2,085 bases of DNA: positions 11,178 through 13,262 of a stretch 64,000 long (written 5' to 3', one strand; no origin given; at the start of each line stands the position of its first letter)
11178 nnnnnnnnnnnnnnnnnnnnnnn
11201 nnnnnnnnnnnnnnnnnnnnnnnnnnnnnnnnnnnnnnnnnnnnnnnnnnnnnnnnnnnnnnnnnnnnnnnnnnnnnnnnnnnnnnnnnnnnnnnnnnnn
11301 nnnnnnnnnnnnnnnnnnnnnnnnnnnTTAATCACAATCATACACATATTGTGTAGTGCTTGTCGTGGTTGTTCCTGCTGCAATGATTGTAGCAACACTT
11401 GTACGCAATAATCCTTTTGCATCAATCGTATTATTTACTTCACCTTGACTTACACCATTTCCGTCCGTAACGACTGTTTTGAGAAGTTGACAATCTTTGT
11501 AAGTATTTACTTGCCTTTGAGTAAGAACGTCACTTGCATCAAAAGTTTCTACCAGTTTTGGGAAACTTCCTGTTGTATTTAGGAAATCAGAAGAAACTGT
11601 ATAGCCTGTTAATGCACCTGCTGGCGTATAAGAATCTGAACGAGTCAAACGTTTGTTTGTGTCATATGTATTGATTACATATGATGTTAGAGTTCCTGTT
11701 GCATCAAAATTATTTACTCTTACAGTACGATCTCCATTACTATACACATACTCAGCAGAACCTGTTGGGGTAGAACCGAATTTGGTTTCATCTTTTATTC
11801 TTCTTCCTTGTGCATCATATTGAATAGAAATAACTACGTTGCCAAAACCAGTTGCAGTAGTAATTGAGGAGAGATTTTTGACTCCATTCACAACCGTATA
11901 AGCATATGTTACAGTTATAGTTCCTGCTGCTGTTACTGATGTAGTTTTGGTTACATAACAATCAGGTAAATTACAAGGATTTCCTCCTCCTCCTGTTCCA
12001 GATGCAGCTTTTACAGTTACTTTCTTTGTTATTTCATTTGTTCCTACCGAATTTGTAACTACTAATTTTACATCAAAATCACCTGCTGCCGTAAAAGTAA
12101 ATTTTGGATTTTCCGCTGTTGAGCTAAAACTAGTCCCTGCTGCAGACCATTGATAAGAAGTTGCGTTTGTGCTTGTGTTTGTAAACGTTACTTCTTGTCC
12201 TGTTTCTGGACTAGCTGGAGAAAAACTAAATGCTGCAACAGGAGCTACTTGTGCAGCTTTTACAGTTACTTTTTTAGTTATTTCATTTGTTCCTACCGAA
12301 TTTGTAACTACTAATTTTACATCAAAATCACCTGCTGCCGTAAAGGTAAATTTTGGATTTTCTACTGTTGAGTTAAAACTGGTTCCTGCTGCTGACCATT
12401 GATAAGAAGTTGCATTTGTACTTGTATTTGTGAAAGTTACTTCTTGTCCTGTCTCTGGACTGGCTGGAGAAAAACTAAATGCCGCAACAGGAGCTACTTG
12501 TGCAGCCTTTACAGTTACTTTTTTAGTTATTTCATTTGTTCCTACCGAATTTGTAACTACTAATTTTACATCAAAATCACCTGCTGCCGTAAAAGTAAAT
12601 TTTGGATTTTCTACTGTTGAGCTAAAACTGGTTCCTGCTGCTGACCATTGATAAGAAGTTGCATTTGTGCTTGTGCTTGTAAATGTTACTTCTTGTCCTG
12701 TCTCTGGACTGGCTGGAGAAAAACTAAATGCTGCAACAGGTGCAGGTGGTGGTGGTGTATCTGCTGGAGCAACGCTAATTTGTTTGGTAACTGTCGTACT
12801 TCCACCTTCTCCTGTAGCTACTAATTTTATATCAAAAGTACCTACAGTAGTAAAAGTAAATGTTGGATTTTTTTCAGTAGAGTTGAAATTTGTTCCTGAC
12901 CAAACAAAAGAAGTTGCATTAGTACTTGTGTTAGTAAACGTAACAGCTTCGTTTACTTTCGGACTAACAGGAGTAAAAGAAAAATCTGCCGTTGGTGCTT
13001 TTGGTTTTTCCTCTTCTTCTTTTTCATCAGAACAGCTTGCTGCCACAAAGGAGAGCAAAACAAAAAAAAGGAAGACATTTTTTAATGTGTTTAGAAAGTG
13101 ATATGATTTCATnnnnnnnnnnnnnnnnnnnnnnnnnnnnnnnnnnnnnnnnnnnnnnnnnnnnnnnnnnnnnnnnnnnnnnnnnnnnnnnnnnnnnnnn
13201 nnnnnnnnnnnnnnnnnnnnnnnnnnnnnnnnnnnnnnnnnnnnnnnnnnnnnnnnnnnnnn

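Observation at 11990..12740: Three almost identical 249-bp tandem repeats encoding PKD-like domains in a surface lipoprotein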

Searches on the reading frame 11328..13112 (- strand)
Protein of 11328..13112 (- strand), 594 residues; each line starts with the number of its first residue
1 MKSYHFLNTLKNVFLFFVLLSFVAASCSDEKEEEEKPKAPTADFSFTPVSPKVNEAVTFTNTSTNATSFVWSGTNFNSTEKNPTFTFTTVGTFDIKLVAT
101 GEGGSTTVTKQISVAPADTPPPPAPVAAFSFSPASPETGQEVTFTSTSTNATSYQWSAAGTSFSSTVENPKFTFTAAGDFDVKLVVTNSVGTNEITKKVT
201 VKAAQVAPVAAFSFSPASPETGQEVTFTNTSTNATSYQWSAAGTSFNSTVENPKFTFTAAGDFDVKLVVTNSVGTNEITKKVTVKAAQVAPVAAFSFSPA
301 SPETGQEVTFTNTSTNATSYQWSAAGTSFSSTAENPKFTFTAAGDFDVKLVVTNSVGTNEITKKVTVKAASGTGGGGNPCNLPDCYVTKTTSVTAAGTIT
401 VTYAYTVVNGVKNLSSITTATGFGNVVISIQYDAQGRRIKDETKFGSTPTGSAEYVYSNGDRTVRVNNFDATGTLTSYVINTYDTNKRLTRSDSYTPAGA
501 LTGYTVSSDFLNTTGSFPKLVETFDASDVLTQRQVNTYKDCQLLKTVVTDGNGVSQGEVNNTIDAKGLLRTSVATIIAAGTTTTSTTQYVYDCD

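Call 5: search_protein_families(library=pfam, proteins=[window:11328-13112:-], max_evalue=1)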
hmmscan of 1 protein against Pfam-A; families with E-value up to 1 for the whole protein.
window:11328-13112:- (594 aa): 11 families
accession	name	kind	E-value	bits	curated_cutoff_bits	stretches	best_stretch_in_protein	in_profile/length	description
PF00801.26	PKD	-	4.3e-24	84.7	23.5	4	298-367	7-80/80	PKD domain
PF18911.6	PKD_4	-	1e-22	80.4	27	4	289-368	2-84/85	PKD domain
PF16820.11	PKD_3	-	6.9e-08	32.7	26.3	3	304-354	17-68/68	PKD-like domain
PF23860.1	Ribophorin_II_3rd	-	3.2e-05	24.4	23.4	0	219-282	66-123/128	Ribophorin II third domain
PF17747.7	VID27_PH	-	0.0059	17.3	23.2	0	149-213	6-70/109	VID27 PH-like domain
PF18798.6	LPD3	-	0.045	14.4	27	0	219-240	26-46/114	Large polyvalent protein-associated domain 3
PF16127.10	DUF4839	-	0.054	14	25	0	63-99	48-84/123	Domain of unknown function (DUF4839)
PF18981.6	InlK_D3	-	0.06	13.9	25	0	171-202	43-74/75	Internalin K domain (D3/D4)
PF24306.1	THSD1_N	-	0.14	12.4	27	0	224-280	35-91/100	THSD1 N-terminal domain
PF14057.11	GGGtGRT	-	0.27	10.6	27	0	224-260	218-254/327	GGGtGRT protein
PF16436.10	DUF5033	-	0.31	11.4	25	0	311-343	108-140/178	Domain of unknown function (DUF5033)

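Call 6: search_protein_families(library=ncbifam, proteins=[window:11328-13112:-], max_evalue=1)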
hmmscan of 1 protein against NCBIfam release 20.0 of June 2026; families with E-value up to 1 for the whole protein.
window:11328-13112:- (594 aa): 5 families
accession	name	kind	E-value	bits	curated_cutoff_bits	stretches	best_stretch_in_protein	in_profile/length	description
TIGR00864.1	PCC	subfamily_domain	5.2e-07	26.4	1861.4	2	69-287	1615-1831/2700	polycystin cation channel protein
TIGR01922.1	purO_arch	equivalog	8.3e-05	22.3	158.35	0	245-284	46-85/199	IMP cyclohydrolase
NF052221.1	UridNuclsHydUriH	equivalog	0.00016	21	450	2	175-212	18-55/310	uridine-preferring nucleoside hydrolase UriH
NF008664.0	PRK11667.1-2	equivalog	0.003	17.5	232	0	183-206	129-152/163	hypothetical protein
NF033932.1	LapB_rpt_80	domain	0.024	14.9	45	0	261-292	1-33/83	LapB repeat-containing protein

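Call 7: find_homologous_proteins(query=window:11328-13112:-)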
Query window:11328-13112:- (594 aa): 823 proteins with E <= 0.001 among 8000 candidates; the best 120 are listed.
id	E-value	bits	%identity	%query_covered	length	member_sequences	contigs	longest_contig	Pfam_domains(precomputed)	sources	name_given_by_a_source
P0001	0.0e+0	1093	65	94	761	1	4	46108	PF16820.12,PF00801.27,PF18981.7,PF17747.8,PF16436.11,PF18911.7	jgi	jgi:PKD repeat protein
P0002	0.0e+0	1062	71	93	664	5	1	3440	PF23860.2,PF00801.27,PF18981.7,PF17747.8,PF16436.11,PF06832.19,PF18911.7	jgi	jgi:PKD repeat protein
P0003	0.0e+0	1035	68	100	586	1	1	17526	PF16820.12,PF00801.27,PF18981.7,PF16436.11,PF18911.7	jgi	jgi:PKD repeat protein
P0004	1.2e-283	960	64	94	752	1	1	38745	PF23860.2,PF16820.12,PF00801.27,PF18981.7,PF18911.7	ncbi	-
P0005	3.1e-279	945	62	94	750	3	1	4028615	PF16820.12,PF00801.27,PF11797.15,PF18981.7,PF25059.2,PF13754.13,PF17803.8,PF16436.11,PF18911.7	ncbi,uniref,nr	ncbi:PKD domain-containing protein [Lutibacter sp. A64]|uniref:PKD domain-containing protein n=1 Tax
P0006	3.9e-271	919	65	93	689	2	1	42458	PF16820.12,PF00801.27,PF18981.7,PF18911.7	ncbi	ncbi:MAG: PKD domain-containing protein [Lutibacter sp.]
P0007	8.2e-269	911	75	100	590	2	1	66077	PF00801.27,PF18981.7,PF18911.7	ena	-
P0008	5.7e-263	892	71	80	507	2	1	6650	PF00801.27,PF18911.7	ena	-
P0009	7.2e-262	888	73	100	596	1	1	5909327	PF16820.12,PF00801.27,PF18981.7,PF17747.8,PF18911.7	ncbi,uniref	ncbi:PKD domain-containing protein [Bernardetia sp. OM2101]|uniref:PKD domain-containing protein n=1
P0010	1.2e-261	887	69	80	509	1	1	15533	PF16820.12,PF00801.27,PF18911.7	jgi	jgi:PKD repeat protein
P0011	2.0e-249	847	70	80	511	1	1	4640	PF16820.12,PF00801.27,PF18911.7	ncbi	-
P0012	5.2e-243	826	68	80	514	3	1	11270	PF16820.12,PF00801.27,PF18911.7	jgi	-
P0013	2.9e-239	814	68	100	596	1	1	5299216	PF16820.12,PF00801.27,PF14646.13,PF16436.11,PF06832.19,PF18911.7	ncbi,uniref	ncbi:PKD domain-containing protein [Bernardetia sp. ABR2-2B]|uniref:PKD domain-containing protein n=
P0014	2.7e-236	804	66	100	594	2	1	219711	PF16820.12,PF00801.27,PF16436.11,PF06832.19,PF18911.7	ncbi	-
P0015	1.0e-234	799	66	100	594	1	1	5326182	PF16820.12,PF00801.27,PF16436.11,PF18911.7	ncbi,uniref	ncbi:PKD domain-containing protein [Bernardetia sp. MNP-M8]|uniref:PKD domain-containing protein n=1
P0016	6.3e-232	789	66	80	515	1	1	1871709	PF16820.12,PF00801.27,PF18911.7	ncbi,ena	-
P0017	7.1e-231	786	67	80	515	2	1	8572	PF16820.12,PF00801.27,PF18911.7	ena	-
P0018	1.2e-221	755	64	100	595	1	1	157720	PF16820.12,PF00801.27,PF18981.7,PF18911.7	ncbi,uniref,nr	ncbi:PKD domain-containing protein [Bernardetia sp.]|uniref:PKD domain-containing protein n=1 Tax=Be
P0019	3.3e-218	744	62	78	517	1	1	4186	PF16820.12,PF00801.27,PF18981.7,PF18911.7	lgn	-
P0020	7.7e-206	703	45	97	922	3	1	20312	PF16820.12,PF00801.27,PF11797.15,PF18981.7,PF22820.3,PF08329.17,PF24107.2,PF18911.7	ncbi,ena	-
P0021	5.5e-197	674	73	77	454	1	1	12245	PF16820.12,PF00801.27,PF18981.7,PF18911.7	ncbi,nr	ncbi:MAG: PKD domain-containing protein, partial [Lutibacter sp.]|nr:PKD domain-containing protein [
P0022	2.1e-193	662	46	94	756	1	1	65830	PF00801.27,PF18981.7,PF18911.7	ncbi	-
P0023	7.1e-192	657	68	80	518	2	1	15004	PF16820.12,PF00801.27,PF18981.7,PF18911.7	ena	-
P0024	2.9e-189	649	65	62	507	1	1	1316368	PF07495.20,PF16820.12,PF00801.27,PF11797.15,PF18981.7,PF13754.13,PF24155.3,PF16436.11,PF11760.14,PF18911.7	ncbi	-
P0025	3.4e-185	635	45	93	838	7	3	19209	PF00801.27,PF18981.7,PF08329.17,PF18911.7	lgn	-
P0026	2.0e-176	606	68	67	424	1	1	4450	PF00801.27,PF18911.7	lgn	-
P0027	1.7e-175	603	71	65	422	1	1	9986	PF00801.27,PF18911.7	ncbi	ncbi:MAG TPA: PKD domain-containing protein [Lutibacter sp.]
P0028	3.4e-171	589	71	65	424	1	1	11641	PF00801.27,PF18911.7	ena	-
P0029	3.6e-168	579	63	66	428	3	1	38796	PF16820.12,PF00801.27,PF18911.7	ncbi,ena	-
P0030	1.8e-164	567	71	65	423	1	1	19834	PF00801.27,PF18911.7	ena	-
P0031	3.4e-156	539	69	65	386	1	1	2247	PF16820.12,PF00801.27,PF18981.7,PF18911.7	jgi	jgi:PKD repeat protein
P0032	4.4e-155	536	41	93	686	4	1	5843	PF17883.7,PF16820.12,PF00801.27,PF18981.7,PF17747.8,PF08329.17,PF18911.7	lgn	-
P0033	8.0e-154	532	63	70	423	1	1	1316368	PF16820.12,PF00801.27,PF18981.7,PF18911.7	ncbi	-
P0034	1.9e-140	487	43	94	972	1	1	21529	PF07495.20,PF16820.12,PF00801.27,PF18981.7,PF18911.7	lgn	-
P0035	3.4e-137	477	66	59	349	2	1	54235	PF00801.27,PF18911.7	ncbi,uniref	ncbi:PKD domain-containing protein, partial [uncultured Lutibacter sp.]|uniref:PKD domain-containing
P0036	5.8e-128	446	65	56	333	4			PF00801.27,PF18911.7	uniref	uniref:PKD domain-containing protein n=1 Tax=uncultured Lutibacter sp. TaxID=437739 RepID=UPI0026101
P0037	1.9e-124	435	37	59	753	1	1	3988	PF16820.12,PF00801.27,PF11797.15,PF18981.7,PF22820.3,PF18911.7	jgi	jgi:PKD repeat protein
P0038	8.6e-122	426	35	55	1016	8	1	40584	PF07495.20,PF19408.6,PF16820.12,PF00801.27,PF18981.7,PF13927.13,PF18962.8,PF16403.12,PF08329.17,PF18911.7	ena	-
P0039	5.9e-111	390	61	53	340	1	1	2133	PF00801.27,PF18911.7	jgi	-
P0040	1.3e-109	386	33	63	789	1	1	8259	PF16820.12,PF00801.27,PF13860.13,PF01835.26,PF18911.7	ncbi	-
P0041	4.7e-108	381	43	80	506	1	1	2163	PF16820.12,PF00801.27,PF11797.15,PF18981.7,PF20578.5,PF18911.7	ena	-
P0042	7.1e-103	363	54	49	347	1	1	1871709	PF00801.27,PF18911.7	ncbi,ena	-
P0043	4.6e-102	361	54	54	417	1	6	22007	PF17883.7,PF00801.27,PF18981.7,PF18911.7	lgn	-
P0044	1.7e-101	359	39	55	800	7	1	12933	PF19408.6,PF22352.3,PF00801.27,PF08329.17,PF18911.7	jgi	jgi:PKD repeat protein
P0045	3.1e-101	358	41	96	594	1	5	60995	PF07495.20,PF17883.7,PF16820.12,PF00801.27,PF11797.15,PF18981.7,PF07523.19,PF20578.5,PF18911.7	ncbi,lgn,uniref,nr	ncbi:PKD domain-containing protein [Thermoflexibacter ruber]|uniref:Surface-anchored protein n=1 Tax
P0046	5.4e-100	354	40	98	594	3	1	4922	PF00801.27,PF11797.15,PF18981.7,PF06832.19,PF18911.7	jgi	jgi:YD repeat-containing protein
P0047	2.5e-93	332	37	56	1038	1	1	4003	PF19408.6,PF16820.12,PF00801.27,PF18981.7,PF18962.8,PF18911.7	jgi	jgi:PKD repeat protein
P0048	1.4e-87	313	38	53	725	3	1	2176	PF19408.6,PF16820.12,PF00801.27,PF18981.7,PF18911.7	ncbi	ncbi:MAG: PKD domain-containing protein, partial [Bacteroidota bacterium]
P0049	9.5e-81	290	37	51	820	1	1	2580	PF19408.6,PF16820.12,PF00801.27,PF18981.7,PF18911.7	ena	-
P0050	3.7e-80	289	34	53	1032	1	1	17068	PF24996.1,PF07646.22,PF00801.27,PF13964.13,PF24681.2,PF13585.13,PF01344.32,PF18911.7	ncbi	-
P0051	4.0e-80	288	35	54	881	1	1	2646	PF19408.6,PF16820.12,PF00801.27,PF18981.7,PF18911.7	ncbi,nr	ncbi:MAG: PKD domain-containing protein, partial [Phaeodactylibacter sp.]|nr:PKD domain-containing p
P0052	1.3e-79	287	41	53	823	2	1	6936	PF19408.6,PF16820.12,PF00801.27,PF18981.7,PF18962.8,PF18911.7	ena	-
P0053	8.9e-78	281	37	56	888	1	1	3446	PF19408.6,PF16820.12,PF00801.27,PF18981.7,PF18962.8,PF18911.7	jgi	jgi:PKD repeat protein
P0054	2.6e-77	279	43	56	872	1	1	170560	PF16820.12,PF00801.27,PF18981.7,PF23368.2,PF08329.17,PF01835.26,PF18911.7,PF04234.19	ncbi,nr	ncbi:MAG: PKD domain-containing protein [Methanomicrobiaceae archaeon]|nr:PKD domain-containing prot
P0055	2.8e-76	276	36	56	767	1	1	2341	PF16820.12,PF00801.27,PF18981.7,PF18962.8,PF18911.7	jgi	jgi:PKD repeat protein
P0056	5.0e-72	262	33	53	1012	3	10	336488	PF19408.6,PF00801.27,PF18981.7,PF18962.8,PF18911.7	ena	-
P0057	8.0e-72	261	38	56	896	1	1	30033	PF19408.6,PF16820.12,PF00801.27,PF11797.15,PF18981.7,PF18962.8,PF08329.17,PF18911.7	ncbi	-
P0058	4.8e-70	255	31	56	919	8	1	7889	PF16820.12,PF00801.27,PF18962.8,PF18911.7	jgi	jgi:PKD repeat protein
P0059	5.4e-70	255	33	60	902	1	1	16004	PF00801.27,PF18981.7,PF18911.7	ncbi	ncbi:MAG: PKD domain-containing protein, partial [Acidimicrobiales bacterium]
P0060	1.1e-69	254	36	53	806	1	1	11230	PF19408.6,PF16820.12,PF00801.27,PF18981.7,PF18962.8,PF18911.7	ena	-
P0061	5.0e-69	252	38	49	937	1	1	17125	PF16820.12,PF00801.27,PF18911.7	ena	-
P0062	5.2e-69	252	37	56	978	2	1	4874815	PF16820.12,PF00801.27,PF18981.7,PF01835.26,PF18911.7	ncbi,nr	ncbi:PKD domain-containing protein [Methanosarcina barkeri]|nr:PKD domain-containing protein [Methan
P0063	7.7e-69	251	41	56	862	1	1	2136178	PF19408.6,PF16820.12,PF00801.27,PF18981.7,PF00028.24,PF18911.7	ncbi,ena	-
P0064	2.9e-68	249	38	51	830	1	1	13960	PF19408.6,PF16820.12,PF00801.27,PF18981.7,PF18962.8,PF18911.7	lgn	-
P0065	6.7e-67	245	36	52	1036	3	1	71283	PF13582.13,PF01421.26,PF19408.6,PF16820.12,PF00801.27,PF18981.7,PF13688.13,PF13574.13,PF18911.7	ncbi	ncbi:MAG: PKD domain-containing protein, partial [Bacteroidota bacterium]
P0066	1.8e-65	240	39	56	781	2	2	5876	PF13582.13,PF01421.26,PF19408.6,PF00801.27,PF18981.7,PF13688.13,PF13574.13,PF13583.12,PF18911.7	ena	-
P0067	2.0e-65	240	38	57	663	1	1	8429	PF00801.27,PF18981.7,PF18911.7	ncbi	-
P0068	2.0e-65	240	40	52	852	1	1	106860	PF16820.12,PF00801.27,PF18981.7,PF00028.24,PF18911.7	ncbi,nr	ncbi:MAG: PKD domain-containing protein, partial [Chloroflexi bacterium]|nr:PKD domain-containing pr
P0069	4.5e-65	239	31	57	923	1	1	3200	PF00801.27,PF08329.17,PF18911.7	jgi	jgi:PKD repeat protein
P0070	3.4e-64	236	37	55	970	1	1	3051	PF13582.13,PF01421.26,PF16820.12,PF00801.27,PF18981.7,PF13688.13,PF18962.8,PF13574.13,PF13583.12,PF18911.7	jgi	jgi:PKD repeat protein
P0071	1.2e-63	234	37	55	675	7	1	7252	PF19408.6,PF00801.27,PF18981.7,PF18962.8,PF18911.7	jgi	jgi:PKD repeat protein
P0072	1.9e-63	233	41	53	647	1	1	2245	PF19408.6,PF16820.12,PF00801.27,PF18981.7,PF18962.8,PF18911.7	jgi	-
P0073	2.7e-63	233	35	56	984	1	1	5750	PF00801.27,PF18962.8,PF18911.7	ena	-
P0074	5.4e-63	232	36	54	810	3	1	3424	PF19408.6,PF16820.12,PF00801.27,PF11797.15,PF18981.7,PF18962.8,PF18911.7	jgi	-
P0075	2.5e-62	230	43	66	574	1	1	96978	PF00801.27,PF18911.7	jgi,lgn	-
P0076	2.6e-61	226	38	57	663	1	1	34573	PF16820.12,PF00801.27,PF18981.7,PF18911.7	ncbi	-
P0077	5.1e-61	225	36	53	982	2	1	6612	PF00801.27,PF18962.8,PF08329.17,PF18911.7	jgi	-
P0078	5.4e-61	225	31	65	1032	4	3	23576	PF07679.23,PF22352.3,PF00801.27,PF13573.13,PF00047.32,PF04185.20,PF18911.7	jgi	-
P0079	4.3e-60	222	40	60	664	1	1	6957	PF16820.12,PF00801.27,PF18981.7,PF18911.7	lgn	-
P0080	1.1e-59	221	40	60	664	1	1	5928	PF16820.12,PF00801.27,PF18981.7,PF18911.7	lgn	-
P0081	1.2e-59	221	40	60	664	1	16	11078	PF16820.12,PF00801.27,PF18981.7,PF18911.7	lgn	-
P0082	2.0e-59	220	38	57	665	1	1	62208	PF16820.12,PF00801.27,PF18981.7,PF18911.7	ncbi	-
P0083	2.9e-59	220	31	56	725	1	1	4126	PF00801.27,PF08329.17,PF18911.7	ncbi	ncbi:MAG: PKD domain-containing protein, partial [Dolichospermum sp.]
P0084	3.1e-59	219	40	60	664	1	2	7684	PF16820.12,PF00801.27,PF18981.7,PF18911.7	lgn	-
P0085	3.9e-59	219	33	51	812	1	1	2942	PF19408.6,PF16820.12,PF00801.27,PF18981.7,PF18911.7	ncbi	ncbi:MAG: PKD domain-containing protein, partial [Bacteroidetes bacterium]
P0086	5.9e-59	219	38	65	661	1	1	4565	PF16820.12,PF00801.27,PF18981.7,PF18911.7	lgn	-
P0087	4.0e-58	216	34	56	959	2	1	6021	PF24996.1,PF07646.22,PF00801.27,PF18981.7,PF13964.13,PF24681.2,PF13415.13,PF24981.2,PF01344.32,PF18911.7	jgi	jgi:PKD repeat protein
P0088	5.0e-57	212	36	67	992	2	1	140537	PF13229.13,PF22352.3,PF00801.27,PF16403.12,PF22842.4,PF18911.7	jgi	-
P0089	8.3e-56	208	45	46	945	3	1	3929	PF16820.12,PF00801.27,PF11797.15,PF18981.7,PF18911.7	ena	-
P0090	1.9e-54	204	42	57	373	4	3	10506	PF00801.27,PF18911.7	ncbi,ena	-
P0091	3.0e-54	203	31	55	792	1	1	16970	PF00801.27,PF18962.8,PF18911.7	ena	-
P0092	4.5e-54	202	34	54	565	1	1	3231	PF16820.12,PF00801.27,PF08329.17,PF18911.7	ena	-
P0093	6.9e-54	202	34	55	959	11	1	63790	PF00801.27,PF01835.26,PF18911.7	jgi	-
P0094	3.5e-53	199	35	56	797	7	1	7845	PF07495.20,PF27332.1,PF15418.13,PF22352.3,PF00801.27,PF06832.19,PF16967.12,PF18911.7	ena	-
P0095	1.1e-52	198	33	56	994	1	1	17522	PF16820.12,PF00801.27,PF18911.7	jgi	jgi:PKD domain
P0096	1.1e-52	198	36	51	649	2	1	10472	PF19408.6,PF16820.12,PF00801.27,PF18981.7,PF18962.8,PF08329.17,PF18911.7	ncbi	-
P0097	4.6e-52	196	33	55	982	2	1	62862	PF16820.12,PF00801.27,PF25601.2,PF00047.32,PF18911.7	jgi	jgi:hypothetical protein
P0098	5.8e-51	192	36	56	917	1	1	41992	PF00801.27,PF18981.7,PF13585.13,PF24527.2,PF18911.7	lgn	-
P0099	6.2e-51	192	38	57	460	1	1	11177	PF00801.27,PF18981.7,PF18911.7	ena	-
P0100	3.0e-50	190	37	53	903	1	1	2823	PF13582.13,PF01421.26,PF19408.6,PF00801.27,PF18981.7,PF13688.13,PF13574.13,PF13583.12,PF18911.7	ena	-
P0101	3.5e-50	190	43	46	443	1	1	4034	PF16820.12,PF00801.27,PF18911.7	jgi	jgi:PKD repeat protein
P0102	5.9e-50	189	35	59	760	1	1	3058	PF19408.6,PF16820.12,PF00801.27,PF18981.7,PF18911.7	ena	-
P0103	1.2e-49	188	38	57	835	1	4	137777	PF13229.13,PF00801.27,PF18911.7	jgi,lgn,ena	jgi:PKD repeat protein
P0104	3.2e-49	186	35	49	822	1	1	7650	PF22352.3,PF00801.27,PF18981.7,PF13585.13,PF08329.17,PF18911.7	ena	-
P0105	3.2e-49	186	39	55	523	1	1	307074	PF16820.12,PF00801.27,PF01835.26,PF18911.7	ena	-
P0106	9.4e-49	185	38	55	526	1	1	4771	PF19408.6,PF16820.12,PF00801.27,PF18981.7,PF18911.7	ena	-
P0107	1.2e-48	184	35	62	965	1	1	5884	PF19408.6,PF16820.12,PF00801.27,PF18981.7,PF18962.8,PF18911.7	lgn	-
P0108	1.7e-48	184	34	55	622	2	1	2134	PF00801.27,PF18962.8,PF13860.13,PF18911.7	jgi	-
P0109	7.0e-48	182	42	48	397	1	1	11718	PF16820.12,PF00801.27,PF18911.7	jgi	jgi:PKD repeat protein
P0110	8.3e-48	182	31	65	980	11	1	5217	PF07679.23,PF22352.3,PF00801.27,PF13573.13,PF00047.32,PF04185.20,PF18911.7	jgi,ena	-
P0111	1.5e-47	181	36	55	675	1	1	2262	PF00801.27,PF18981.7,PF00082.28,PF18911.7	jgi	jgi:PKD repeat protein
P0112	1.6e-47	181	28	57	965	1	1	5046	PF00801.27,PF18911.7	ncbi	ncbi:MAG: PKD domain-containing protein, partial [Bacteroidota bacterium]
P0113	1.7e-47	181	38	52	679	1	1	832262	PF22352.3,PF16820.12,PF00801.27,PF08329.17,PF18911.7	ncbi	-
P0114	1.9e-47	181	37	59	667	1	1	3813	PF22352.3,PF16820.12,PF00801.27,PF18981.7,PF08329.17,PF18911.7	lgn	-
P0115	3.9e-47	180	28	60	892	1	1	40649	PF00801.27,PF19081.7,PF18911.7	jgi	jgi:PKD repeat protein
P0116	6.2e-47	179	31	57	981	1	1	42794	PF16820.12,PF00801.27,PF18981.7,PF18962.8,PF18911.7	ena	-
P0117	1.2e-46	178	33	55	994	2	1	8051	PF00801.27,PF08329.17,PF18911.7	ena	-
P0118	1.7e-46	177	37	58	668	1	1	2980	PF22352.3,PF00801.27,PF08329.17,PF18911.7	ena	-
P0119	2.8e-46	177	32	56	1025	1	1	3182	PF00801.27,PF18981.7,PF01161.26,PF18911.7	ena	-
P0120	4.7e-46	176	44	46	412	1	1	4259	PF17883.7,PF00801.27,PF18911.7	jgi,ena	-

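Call 28: find_encoding_contigs(protein=P0007, flank=4000, max_places=3)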
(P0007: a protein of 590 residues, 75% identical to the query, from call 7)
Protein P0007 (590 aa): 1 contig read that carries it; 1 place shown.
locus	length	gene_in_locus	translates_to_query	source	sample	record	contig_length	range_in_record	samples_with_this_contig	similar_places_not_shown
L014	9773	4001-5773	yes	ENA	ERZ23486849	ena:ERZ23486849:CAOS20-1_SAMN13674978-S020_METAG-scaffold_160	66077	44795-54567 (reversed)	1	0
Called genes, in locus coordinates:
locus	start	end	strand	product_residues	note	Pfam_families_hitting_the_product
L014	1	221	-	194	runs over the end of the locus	-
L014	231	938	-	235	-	PF14014:DUF4230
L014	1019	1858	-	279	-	PF12784:PDDEXK_2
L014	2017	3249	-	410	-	PF05222:AlaDh_PNT_N, PF03807:F420_oxidored (faint), PF01262:AlaDh_PNT_C, PF02826:2-Hacid_dh_C (weak)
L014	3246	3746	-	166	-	PF02367:TsaE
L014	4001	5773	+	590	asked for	PF18981:InlK_D3 (faint), PF18911:PKD_4 (weak), PF00801:PKD (weak), PF18911:PKD_4 (weak)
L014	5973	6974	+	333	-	PF09414:RNA_ligase, PF18043:T4_Rnl2_C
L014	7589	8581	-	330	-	PF21189:PHA02142, PF09414:RNA_ligase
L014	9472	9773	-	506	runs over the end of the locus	PF05731:TROVE, PF25043:DUF7788 (weak), PF25045:vWA_Ro60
